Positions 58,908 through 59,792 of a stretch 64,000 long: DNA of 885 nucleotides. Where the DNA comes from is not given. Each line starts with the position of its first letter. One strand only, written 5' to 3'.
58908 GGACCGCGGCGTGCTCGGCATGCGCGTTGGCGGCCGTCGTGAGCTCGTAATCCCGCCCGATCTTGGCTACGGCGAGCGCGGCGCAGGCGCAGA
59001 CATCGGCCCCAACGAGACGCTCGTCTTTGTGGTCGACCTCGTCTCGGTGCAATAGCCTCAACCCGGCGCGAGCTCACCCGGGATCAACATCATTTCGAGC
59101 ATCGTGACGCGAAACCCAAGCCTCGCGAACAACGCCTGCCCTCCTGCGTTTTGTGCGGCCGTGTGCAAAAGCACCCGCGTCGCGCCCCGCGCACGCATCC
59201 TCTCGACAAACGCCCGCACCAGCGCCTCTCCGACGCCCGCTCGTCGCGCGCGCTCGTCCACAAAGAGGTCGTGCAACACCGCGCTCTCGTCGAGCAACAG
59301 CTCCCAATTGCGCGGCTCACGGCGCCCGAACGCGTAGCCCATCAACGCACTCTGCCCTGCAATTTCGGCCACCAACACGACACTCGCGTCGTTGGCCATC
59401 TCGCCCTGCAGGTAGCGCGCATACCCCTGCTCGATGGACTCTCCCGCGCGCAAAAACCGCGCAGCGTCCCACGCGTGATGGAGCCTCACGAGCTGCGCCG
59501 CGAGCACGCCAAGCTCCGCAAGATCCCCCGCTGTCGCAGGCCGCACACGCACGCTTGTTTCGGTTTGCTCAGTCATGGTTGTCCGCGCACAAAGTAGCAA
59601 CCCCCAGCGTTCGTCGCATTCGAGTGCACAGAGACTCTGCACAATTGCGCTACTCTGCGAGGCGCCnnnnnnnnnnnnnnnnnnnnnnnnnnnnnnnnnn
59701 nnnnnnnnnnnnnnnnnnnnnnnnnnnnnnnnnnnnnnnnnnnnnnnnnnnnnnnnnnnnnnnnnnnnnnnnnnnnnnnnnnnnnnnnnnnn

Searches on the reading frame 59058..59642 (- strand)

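Call 3: search_protein_families(library=pfam, proteins=[window:59058-59642:-], max_evalue=1)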
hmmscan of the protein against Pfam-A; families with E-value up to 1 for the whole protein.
window:59058-59642:- (194 aa): 13 families
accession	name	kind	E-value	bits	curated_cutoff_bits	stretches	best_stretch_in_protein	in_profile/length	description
PF00583.31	Acetyltransf_1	-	5.4e-14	52.9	20.7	1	72-177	18-116/116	Acetyltransferase (GNAT) family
PF13508.13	Acetyltransf_7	-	1.9e-09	38.2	27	1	87-178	3-83/84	Acetyltransferase (GNAT) domain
PF08445.16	FR47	-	2.3e-08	34.3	22.1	1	119-180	20-80/86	FR47-like protein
PF13673.13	Acetyltransf_10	-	1.2e-06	29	23.6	1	81-181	25-111/128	Acetyltransferase (GNAT) domain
PF13302.13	Acetyltransf_3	-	0.00034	21.8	25.4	1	32-178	3-138/138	Acetyltransferase (GNAT) domain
PF14542.12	Acetyltransf_CG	-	0.00071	20.1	30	1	119-155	23-59/80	GCN5-related N-acetyl-transferase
PF13523.12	Acetyltransf_8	-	0.0045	17.1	27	1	123-179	82-139/145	Acetyltransferase (GNAT) domain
PF13420.13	Acetyltransf_4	-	0.018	15.5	24.3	1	74-180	37-137/155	Acetyltransferase (GNAT) domain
PF24553.2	Rv0428c_C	-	0.03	14.4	27.2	1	127-178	166-216/224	Probable histone acetyltransferase Rv0428c C-terminal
PF12568.14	PanZ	-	0.094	12.6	22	1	117-143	58-84/128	Acetyltransferase (GNAT) domain, PanZ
PF13480.13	Acetyltransf_6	-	0.13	12.8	22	1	38-159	25-134/143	Acetyltransferase (GNAT) domain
PF12680.13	SnoaL_2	-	0.17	13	27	1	104-178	7-74/102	SnoaL-like domain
PF13527.13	Acetyltransf_9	-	0.18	12.3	25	1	125-162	77-114/127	Acetyltransferase (GNAT) domain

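Call 15: search_protein_families(library=ncbifam, proteins=[window:59058-59642:-], max_evalue=1)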
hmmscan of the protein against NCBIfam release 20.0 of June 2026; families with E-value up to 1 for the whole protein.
window:59058-59642:- (194 aa): 32 families (the best 25 are shown)
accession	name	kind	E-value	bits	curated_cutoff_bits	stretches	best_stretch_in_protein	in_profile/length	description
TIGR03103.1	trio_acet_GNAT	equivalog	4.3e-09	35.5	569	1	76-179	112-214/547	N-acetylglutaminylglutamine synthetase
TIGR03448.1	mycothiol_MshD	equivalog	8.7e-08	31.8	163.1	1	89-183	201-291/294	mycothiol synthase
TIGR01575.1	rimI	equivalog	1.3e-07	31.8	86.4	1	78-180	23-115/132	ribosomal protein S18-alanine N-acetyltransferase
NF033083.0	AAC_3_I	equivalog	3.8e-07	30.4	200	1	71-182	32-139/145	AAC(3)-I family aminoglycoside N-acetyltransferase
NF000158.2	AAC_6p_Il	exception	6.1e-07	29.5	270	1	74-170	38-132/152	aminoglycoside N-acetyltransferase AAC(6')-Il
NF002959.0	PRK03624.1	equivalog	6.4e-07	29.2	124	1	124-180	76-132/147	GNAT family acetyltransferase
NF040503.1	resist_ArsN1a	equivalog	3.1e-06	27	170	1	124-178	80-134/159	arsinothricin resistance N-acetyltransferase ArsN1 family A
NF049894.1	CG3035_N_ac_Glu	equivalog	7.5e-06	25.4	280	1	127-178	239-290/300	N-acetylglutamate synthase, CG3035 family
NF040501.1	resist_ArsN2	equivalog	2.3e-05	24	125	1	118-179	46-103/133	arsenic resistance N-acetyltransferase ArsN2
NF007025.1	PRK09491.1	equivalog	4.7e-05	23.4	173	1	115-178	58-120/145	ribosomal protein S18-alanine N-acetyltransferase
NF000359.1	sat3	exception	6.3e-05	23.1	360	1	79-188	63-163/180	streptothricin N-acetyltransferase Sat3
NF040504.1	resist_ArsN1b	equivalog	0.00017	21.5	210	1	90-178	51-134/159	arsinothricin resistance N-acetyltransferase ArsN1 family B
NF040502.1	PPT_acetyltrans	equivalog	0.0002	21.1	300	1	30-178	7-143/183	phosphinothricin N-acetyltransferase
NF041716.1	HxA_phane_GNAT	equivalog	0.00061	19.7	250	1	118-178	80-141/152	cyclophane-containing RiPP N-acetyltransferase HaaN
NF007807.0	PRK10514.1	equivalog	0.00084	19.3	134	1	116-180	67-125/147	acetyltransferase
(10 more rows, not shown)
